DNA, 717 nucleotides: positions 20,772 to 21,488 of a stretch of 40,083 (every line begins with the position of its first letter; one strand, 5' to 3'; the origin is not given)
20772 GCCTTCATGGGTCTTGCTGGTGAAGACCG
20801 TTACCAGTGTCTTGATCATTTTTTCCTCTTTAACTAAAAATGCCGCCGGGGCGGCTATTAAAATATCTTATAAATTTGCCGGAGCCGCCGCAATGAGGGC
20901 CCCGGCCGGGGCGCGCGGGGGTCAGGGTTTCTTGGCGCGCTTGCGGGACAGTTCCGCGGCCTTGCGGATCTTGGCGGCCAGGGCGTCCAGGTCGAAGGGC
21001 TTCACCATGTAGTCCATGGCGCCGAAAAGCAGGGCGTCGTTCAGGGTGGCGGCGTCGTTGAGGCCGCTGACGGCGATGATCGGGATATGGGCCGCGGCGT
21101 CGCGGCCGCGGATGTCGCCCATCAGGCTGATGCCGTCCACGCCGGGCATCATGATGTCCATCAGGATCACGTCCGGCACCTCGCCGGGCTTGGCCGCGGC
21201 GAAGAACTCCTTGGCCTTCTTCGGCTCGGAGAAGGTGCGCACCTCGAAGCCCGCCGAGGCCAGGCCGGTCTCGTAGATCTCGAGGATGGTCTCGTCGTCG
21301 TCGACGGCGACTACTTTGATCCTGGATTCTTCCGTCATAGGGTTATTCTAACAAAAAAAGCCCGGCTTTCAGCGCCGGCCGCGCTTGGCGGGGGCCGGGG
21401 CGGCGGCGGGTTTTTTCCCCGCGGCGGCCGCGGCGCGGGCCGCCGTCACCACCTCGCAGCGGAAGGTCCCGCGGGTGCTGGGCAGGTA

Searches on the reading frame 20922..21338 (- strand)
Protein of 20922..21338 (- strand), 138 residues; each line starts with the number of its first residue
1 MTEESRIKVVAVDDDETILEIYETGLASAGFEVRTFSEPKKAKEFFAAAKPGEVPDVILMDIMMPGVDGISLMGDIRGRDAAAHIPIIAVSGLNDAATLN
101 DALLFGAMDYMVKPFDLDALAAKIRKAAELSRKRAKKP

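Call 14: search_protein_families(library=pfam, proteins=[window:20922-21338:-])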
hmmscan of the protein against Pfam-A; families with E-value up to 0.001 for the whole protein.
window:20922-21338:- (138 aa): 1 family
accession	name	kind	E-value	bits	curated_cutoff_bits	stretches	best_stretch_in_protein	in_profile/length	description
PF00072.30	Response_reg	-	1.2e-24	87.1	30.2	1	9-125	1-111/111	Response regulator receiver domain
